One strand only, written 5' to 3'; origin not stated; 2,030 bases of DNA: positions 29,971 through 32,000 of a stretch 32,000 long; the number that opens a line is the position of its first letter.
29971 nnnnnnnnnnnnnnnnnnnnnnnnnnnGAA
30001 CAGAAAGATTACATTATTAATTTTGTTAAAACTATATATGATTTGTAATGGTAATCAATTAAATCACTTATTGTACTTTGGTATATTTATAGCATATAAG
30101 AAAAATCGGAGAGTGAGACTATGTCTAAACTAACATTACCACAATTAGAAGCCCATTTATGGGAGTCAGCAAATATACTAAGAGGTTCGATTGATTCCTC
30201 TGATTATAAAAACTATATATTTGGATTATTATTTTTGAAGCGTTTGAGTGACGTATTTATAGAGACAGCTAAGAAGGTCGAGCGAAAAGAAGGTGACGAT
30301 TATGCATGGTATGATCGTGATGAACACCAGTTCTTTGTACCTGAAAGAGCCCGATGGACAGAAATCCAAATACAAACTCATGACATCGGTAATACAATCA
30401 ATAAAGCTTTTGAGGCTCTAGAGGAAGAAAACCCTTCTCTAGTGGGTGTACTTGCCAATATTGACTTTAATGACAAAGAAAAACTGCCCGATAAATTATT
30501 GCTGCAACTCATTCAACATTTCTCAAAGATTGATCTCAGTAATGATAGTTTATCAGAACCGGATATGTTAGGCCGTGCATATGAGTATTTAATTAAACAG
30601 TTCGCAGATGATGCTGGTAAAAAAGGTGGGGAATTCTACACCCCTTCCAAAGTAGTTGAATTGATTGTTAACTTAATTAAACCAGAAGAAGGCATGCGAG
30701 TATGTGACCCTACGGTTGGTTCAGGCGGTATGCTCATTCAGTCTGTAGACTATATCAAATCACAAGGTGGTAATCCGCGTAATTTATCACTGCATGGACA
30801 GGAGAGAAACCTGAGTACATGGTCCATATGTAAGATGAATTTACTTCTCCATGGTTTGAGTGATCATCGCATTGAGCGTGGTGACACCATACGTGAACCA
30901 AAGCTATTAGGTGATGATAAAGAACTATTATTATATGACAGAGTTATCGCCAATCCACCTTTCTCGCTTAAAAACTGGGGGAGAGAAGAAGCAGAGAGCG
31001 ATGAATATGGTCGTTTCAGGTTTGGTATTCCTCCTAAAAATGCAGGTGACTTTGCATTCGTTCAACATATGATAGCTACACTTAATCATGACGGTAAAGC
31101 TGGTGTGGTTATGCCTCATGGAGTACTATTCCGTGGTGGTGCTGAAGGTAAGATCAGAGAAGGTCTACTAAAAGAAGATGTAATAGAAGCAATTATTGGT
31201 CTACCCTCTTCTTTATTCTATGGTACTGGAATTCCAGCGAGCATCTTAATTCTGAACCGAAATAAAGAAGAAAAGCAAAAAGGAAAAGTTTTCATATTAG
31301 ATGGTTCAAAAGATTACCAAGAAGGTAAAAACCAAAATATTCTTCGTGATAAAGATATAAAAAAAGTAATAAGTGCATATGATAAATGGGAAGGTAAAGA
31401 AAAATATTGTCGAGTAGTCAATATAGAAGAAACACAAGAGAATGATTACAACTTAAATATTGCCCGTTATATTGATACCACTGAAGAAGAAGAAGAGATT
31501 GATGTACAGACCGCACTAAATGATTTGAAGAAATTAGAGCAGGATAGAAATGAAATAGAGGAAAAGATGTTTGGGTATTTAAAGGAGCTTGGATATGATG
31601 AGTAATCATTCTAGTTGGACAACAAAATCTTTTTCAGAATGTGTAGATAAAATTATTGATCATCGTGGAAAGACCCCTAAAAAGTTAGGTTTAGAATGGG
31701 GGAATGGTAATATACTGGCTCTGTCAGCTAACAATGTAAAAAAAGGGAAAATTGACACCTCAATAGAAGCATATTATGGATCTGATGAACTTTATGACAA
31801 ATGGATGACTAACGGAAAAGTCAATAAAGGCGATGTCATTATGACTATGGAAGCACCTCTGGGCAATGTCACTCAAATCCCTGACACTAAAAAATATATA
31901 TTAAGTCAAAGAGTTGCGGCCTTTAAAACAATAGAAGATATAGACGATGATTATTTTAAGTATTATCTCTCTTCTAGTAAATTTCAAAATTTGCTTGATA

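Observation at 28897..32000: rlmH (orfX) ends in an SCC-type attachment sequence followed immediately by AT-rich defence cargo, suggesting an orfX-integrated island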

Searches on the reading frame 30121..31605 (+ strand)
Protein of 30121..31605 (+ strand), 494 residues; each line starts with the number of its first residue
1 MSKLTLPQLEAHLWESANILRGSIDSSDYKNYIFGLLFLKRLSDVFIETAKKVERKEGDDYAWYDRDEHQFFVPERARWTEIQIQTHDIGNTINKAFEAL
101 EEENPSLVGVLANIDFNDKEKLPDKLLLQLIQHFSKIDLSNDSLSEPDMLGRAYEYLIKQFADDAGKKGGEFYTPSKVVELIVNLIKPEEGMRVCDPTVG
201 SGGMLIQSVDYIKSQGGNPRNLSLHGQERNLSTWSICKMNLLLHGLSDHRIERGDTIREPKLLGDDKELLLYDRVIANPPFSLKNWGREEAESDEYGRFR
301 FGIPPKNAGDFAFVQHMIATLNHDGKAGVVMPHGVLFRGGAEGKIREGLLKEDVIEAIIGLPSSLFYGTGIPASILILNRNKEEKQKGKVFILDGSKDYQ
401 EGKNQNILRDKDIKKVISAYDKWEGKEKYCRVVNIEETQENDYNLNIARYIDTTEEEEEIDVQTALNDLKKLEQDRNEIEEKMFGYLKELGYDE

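Call 4: search_protein_families(library=pfam, proteins=[window:30121-31605:+])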
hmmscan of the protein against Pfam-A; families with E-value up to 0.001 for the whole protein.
window:30121-31605:+ (494 aa): 3 families
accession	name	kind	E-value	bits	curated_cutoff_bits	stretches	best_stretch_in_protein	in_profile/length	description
PF02384.22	N6_Mtase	-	2.4e-108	362.6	20.4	1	147-458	3-310/311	N-6 DNA Methylase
PF12161.14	HsdM_N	-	1.8e-30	106.8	24.5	1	9-134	1-135/135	HsdM N-terminal domain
PF07669.17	Eco57I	-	6.2e-05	23.6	25.3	1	272-361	75-165/171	Eco57I restriction-modification methylase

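Call 6: find_encoding_contigs(protein=window:30121-31605:+, flank=10000, max_places=10)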
Protein window:30121-31605:+ (494 aa): no gene with exactly this product is on record in the collection.

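Call 38: search_protein_families(library=padloc, proteins=[window:30121-31605:+], max_evalue=0.01)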
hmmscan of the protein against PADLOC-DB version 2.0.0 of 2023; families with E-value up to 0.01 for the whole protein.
window:30121-31605:+ (494 aa): 47 families (the best 25 are shown)
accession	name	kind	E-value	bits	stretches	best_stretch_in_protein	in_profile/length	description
PDLC03031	MTase_I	-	3.1e-164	546.4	1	3-466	2-499/834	Type I methyltransferase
PDLC03022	MTase_I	-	2.8e-136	454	1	5-466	2-489/857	Type I methyltransferase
PDLC03027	MTase_I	-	9.1e-132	439.2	1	8-467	7-453/810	Type I methyltransferase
PDLC03038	MTase_I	-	6.7e-114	379.6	1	1-464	1-464/896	Type I methyltransferase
PDLC03039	MTase_I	-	6.2e-113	376.3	1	7-488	5-491/708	Type I methyltransferase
PDLC03032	MTase_I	-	1.6e-99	332.3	1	8-466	7-454/1001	Type I methyltransferase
PDLC03019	MTase_I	-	1.9e-94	315.7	1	9-459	8-466/932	Type I methyltransferase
PDLC03028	MTase_I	-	1.9e-85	285.9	1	4-492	724-1231/1236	Type I methyltransferase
PDLC03035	MTase_I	-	1.3e-75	253.3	1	6-400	7-407/653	Type I methyltransferase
PDLC03029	MTase_I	-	8.4e-70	234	1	7-476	7-506/661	Type I methyltransferase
PDLC03240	MTase_II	-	5.1e-67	224.8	1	9-461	8-477/511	Type II methyltransferase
PDLC03021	MTase_I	-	5.1e-65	218.2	1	11-487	12-489/491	Type I methyltransferase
PDLC03026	MTase_I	-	4.7e-58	195.5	1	9-459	6-447/487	Type I methyltransferase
PDLC04134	mad2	-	8.8e-54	181.1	1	8-424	140-488/492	mads_2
PDLC03020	MTase_I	-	3.6e-50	169.3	2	138-367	153-392/410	Type I methyltransferase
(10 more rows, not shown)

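Call 39: search_protein_families(library=ncbifam, proteins=[window:30121-31605:+], max_evalue=0.01)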
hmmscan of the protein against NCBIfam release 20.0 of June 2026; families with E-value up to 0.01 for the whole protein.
window:30121-31605:+ (494 aa): 4 families
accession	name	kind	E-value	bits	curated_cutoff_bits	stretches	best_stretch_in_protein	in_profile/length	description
TIGR00497.1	hsdM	equivalog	2.2e-82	277.4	242.75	2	84-469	108-504/515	type I restriction-modification system subunit M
NF047738.1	antiphage_MADS2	equivalog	8.8e-24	83.7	720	2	67-217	222-358/654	methylation-associated defense system DNA methyltransferase MAD2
NF033452.1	BREX_1_MTaseX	exception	7.1e-09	34.1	500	1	272-409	508-647/1210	BREX-1 system adenine-specific DNA-methyltransferase PglX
TIGR03534.1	RF_mod_PrmC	equivalog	0.0022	17.5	199.1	1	178-281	76-166/253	peptide chain release factor N(5)-glutamine methyltransferase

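Call 52: find_homologous_proteins(query=window:30121-31602:+, max_evalue=1e-100)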
Query window:30121-31602:+ (494 aa): 7891 proteins with E <= 1e-100 among 8000 candidates; the best 120 are listed.
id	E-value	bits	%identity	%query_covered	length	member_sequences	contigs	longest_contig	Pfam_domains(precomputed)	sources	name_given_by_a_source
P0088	0.0e+0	1042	92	100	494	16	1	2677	PF02384.23,PF12161.15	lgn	-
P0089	0.0e+0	1023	89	100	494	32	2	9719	PF02384.23,PF12161.15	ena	-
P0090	0.0e+0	1009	88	100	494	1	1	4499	PF02384.23,PF12161.15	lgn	-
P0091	2.8e-297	1005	87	100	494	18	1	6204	PF02384.23,PF12161.15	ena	-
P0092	1.3e-296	1002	87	100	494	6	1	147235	PF02384.23,PF12161.15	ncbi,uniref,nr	ncbi:type I restriction-modification system subunit M [Gracilibacillus sp. S3-1-1]|uniref:Type I res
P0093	3.4e-295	998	86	100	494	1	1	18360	PF02384.23,PF12161.15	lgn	-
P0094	7.9e-295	996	87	100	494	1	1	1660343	PF02384.23,PF12161.15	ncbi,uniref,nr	ncbi:type I restriction-modification system subunit M [Virgibacillus salexigens]|uniref:type I restr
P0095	1.4e-294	996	86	100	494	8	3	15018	PF02384.23,PF12161.15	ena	-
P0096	2.6e-294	995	86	100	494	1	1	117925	PF02384.23,PF12161.15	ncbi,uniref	ncbi:type I restriction-modification system subunit M [Oceanobacillus kapialis]|uniref:site-specific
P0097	2.7e-294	995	86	100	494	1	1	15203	PF02384.23,PF12161.15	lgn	-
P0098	1.0e-293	993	87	100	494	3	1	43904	PF02384.23,PF12161.15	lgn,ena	-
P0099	3.1e-292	988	87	100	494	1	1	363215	PF02384.23,PF12161.15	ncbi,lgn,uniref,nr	ncbi:type I restriction-modification system subunit M [Salsuginibacillus kocurii]|uniref:type I rest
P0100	1.2e-291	986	85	100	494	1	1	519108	PF02384.23,PF12161.15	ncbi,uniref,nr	ncbi:type I restriction-modification system subunit M [Gracilibacillus sp. YIM 98692]|uniref:type I 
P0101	5.6e-290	980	85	100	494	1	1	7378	PF02384.23,PF12161.15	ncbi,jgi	-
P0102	7.2e-288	973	85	100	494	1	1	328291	PF02384.23,PF07669.18,PF12161.15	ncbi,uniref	ncbi:type I restriction-modification system subunit M [Virgibacillus sp. JSM 102003]|uniref:type I r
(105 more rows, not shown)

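Call 53: find_encoding_contigs(protein=P0089, flank=10000, max_places=3)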
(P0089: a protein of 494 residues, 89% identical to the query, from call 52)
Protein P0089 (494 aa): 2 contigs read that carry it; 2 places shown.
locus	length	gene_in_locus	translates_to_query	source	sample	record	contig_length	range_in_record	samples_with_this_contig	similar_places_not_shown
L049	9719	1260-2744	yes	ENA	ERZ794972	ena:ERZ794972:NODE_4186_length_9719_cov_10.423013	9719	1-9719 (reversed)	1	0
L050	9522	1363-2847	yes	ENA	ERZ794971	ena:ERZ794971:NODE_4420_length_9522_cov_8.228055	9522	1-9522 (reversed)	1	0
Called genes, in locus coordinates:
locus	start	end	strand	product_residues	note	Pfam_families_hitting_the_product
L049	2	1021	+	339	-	?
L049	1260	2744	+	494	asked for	PF12161:HsdM_N, PF02384:N6_Mtase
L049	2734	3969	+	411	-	PF01420:Methylase_S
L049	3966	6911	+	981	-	PF04313:HSDR_N, PF04851:ResIII, PF18766:SWI2_SNF2, PF22679:T1R_D3-like, PF11867:T1RH-like_C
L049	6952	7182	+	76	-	PF24706:DUF7669 (weak)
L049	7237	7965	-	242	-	PF01863:YgjP-like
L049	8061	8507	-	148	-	-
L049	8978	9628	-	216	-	PF14512:TM1586_NiRdase (faint), PF00881:Nitroreductase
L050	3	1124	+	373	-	?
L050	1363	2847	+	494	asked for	PF12161:HsdM_N, PF02384:N6_Mtase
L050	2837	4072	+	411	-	PF01420:Methylase_S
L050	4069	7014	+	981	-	PF04313:HSDR_N, PF04851:ResIII, PF18766:SWI2_SNF2, PF22679:T1R_D3-like, PF11867:T1RH-like_C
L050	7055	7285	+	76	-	PF24706:DUF7669 (weak)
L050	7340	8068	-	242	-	PF01863:YgjP-like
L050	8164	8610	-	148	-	-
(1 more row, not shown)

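Call 54: find_encoding_contigs(protein=P0098, flank=10000, max_places=3)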
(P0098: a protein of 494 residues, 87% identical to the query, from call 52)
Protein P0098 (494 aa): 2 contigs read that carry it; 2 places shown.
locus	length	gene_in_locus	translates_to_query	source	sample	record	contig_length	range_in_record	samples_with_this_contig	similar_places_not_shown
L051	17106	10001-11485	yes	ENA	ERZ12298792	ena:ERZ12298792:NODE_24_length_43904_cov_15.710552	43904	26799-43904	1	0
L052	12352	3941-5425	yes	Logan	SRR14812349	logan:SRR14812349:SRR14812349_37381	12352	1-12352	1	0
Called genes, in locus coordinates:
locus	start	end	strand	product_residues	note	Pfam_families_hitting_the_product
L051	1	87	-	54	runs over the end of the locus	PF03616:Glt_symporter (weak)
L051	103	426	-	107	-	-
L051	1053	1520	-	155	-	-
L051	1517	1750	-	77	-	PF18928:DUF5677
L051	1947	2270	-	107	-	-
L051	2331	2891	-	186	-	PF03358:FMN_red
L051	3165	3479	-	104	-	PF01638:HxlR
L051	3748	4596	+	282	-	PF00903:Glyoxalase, PF18029:Glyoxalase_6 (faint), PF22658:YycE-like_N (faint), PF22677:Ble-like_N (faint)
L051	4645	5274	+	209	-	PF03358:FMN_red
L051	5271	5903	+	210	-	PF05368:NmrA, PF13460:NAD_binding_10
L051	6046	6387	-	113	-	PF02452:PemK_toxin (weak)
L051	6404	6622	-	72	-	-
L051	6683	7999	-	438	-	PF14659:Phage_int_SAM_3, PF00589:Phage_integrase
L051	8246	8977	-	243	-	-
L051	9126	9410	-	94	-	-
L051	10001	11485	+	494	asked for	PF12161:HsdM_N, PF02384:N6_Mtase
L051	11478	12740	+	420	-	PF01420:Methylase_S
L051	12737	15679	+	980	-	PF04313:HSDR_N, PF04851:ResIII, PF18766:SWI2_SNF2, PF22679:T1R_D3-like, PF11867:T1RH-like_C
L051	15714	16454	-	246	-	PF01863:YgjP-like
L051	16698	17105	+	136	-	?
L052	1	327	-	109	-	?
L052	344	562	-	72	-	-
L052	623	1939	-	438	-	PF14659:Phage_int_SAM_3, PF00589:Phage_integrase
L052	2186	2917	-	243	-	-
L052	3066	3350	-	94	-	-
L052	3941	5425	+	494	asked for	PF12161:HsdM_N, PF02384:N6_Mtase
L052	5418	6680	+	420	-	PF01420:Methylase_S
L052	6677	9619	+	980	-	PF04313:HSDR_N, PF04851:ResIII, PF18766:SWI2_SNF2, PF22679:T1R_D3-like, PF11867:T1RH-like_C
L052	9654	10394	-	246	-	PF01863:YgjP-like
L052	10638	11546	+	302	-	-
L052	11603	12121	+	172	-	PF14163:SieB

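Call 83: find_encoding_contigs(protein=P0088, flank=10000, max_places=4)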
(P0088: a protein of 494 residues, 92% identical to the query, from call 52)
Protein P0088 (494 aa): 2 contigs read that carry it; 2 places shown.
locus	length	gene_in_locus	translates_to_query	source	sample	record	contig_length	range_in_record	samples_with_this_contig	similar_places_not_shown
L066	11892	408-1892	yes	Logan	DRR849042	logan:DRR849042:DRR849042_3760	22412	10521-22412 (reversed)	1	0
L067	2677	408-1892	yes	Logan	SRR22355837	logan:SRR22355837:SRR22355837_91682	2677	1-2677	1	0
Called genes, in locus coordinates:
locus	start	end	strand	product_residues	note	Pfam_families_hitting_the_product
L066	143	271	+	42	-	-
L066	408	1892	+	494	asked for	PF12161:HsdM_N, PF02384:N6_Mtase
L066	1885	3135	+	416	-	PF01420:Methylase_S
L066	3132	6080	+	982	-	PF04313:HSDR_N, PF04851:ResIII, PF18766:SWI2_SNF2, PF22679:T1R_D3-like, PF11867:T1RH-like_C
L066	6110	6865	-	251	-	PF01863:YgjP-like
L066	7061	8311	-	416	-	-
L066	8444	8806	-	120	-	-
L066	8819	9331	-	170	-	PF07799:DUF1643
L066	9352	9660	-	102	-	PF06124:DUF960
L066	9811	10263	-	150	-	PF04002:RadC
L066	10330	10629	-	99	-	PF06106:SAUGI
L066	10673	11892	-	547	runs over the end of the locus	PF00239:Resolvase, PF07508:Recombinase, PF13408:Zn_ribbon_recom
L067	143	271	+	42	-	-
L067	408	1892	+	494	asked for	PF12161:HsdM_N, PF02384:N6_Mtase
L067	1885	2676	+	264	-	?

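Call 84: find_encoding_contigs(protein=P0090, flank=10000, max_places=4)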
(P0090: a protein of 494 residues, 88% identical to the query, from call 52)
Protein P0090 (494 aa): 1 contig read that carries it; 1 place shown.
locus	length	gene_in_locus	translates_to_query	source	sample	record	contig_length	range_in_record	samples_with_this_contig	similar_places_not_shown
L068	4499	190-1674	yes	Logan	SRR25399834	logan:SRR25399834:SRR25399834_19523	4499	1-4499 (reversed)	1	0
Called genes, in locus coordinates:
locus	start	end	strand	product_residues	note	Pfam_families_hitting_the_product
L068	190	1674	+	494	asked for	PF12161:HsdM_N, PF02384:N6_Mtase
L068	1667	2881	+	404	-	PF01420:Methylase_S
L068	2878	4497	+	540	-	?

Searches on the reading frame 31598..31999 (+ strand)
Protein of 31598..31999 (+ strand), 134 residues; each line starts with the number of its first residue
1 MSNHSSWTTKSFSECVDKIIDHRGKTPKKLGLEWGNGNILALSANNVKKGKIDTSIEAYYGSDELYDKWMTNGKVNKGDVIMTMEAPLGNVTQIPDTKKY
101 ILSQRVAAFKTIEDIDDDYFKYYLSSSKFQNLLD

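Call 4: search_protein_families(library=pfam, proteins=[window:31598-31999:+])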
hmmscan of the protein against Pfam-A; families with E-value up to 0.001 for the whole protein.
window:31598-31999:+ (134 aa): 1 family
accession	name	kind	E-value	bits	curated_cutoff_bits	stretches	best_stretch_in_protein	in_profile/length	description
PF01420.25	Methylase_S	-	2.4e-05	25.1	22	1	7-132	4-112/168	Type I restriction modification DNA specificity domain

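Call 38: search_protein_families(library=padloc, proteins=[window:31598-31999:+], max_evalue=0.01)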
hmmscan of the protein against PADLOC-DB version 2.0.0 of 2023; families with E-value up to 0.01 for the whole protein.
window:31598-31999:+ (134 aa): 48 families (the best 25 are shown)
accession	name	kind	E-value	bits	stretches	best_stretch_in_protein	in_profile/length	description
PDLC03085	Specificity_I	-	2.8e-38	130.3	1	5-128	215-339/412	Type I specificity subunit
PDLC03078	Specificity_I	-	1.5e-30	105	1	6-132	17-142/419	Type I specificity subunit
PDLC03154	Specificity_I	-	1.3e-19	69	1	5-131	2-121/406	Type I specificity subunit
PDLC03068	Specificity_I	-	4.4e-16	57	1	5-132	2-124/403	Type I specificity subunit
PDLC03089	Specificity_I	-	5.2e-15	53.5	1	5-133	3-128/446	Type I specificity subunit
PDLC03084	Specificity_I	-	1.3e-14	52.4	1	2-133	189-320/392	Type I specificity subunit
PDLC03073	Specificity_I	-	2.9e-14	51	1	5-131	16-141/437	Type I specificity subunit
PDLC03060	Specificity_I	-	1.6e-13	48.5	1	17-132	211-320/398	Type I specificity subunit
PDLC03169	Specificity_I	-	9.6e-13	46.3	1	4-131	218-343/461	Type I specificity subunit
PDLC03098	Specificity_I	-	9.8e-13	46.2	1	7-131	29-150/443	Type I specificity subunit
PDLC03179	Specificity_I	-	1.6e-11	41.8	1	6-131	393-516/589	Type I specificity subunit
PDLC03079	Specificity_I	-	4e-11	40.7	1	15-133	37-143/470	Type I specificity subunit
PDLC03165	Specificity_I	-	5.2e-11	40.6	1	6-132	226-344/411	Type I specificity subunit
PDLC03100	Specificity_I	-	1.4e-10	39.2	1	4-133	193-321/392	Type I specificity subunit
PDLC03087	Specificity_I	-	2.3e-10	37.9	1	5-133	13-140/418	Type I specificity subunit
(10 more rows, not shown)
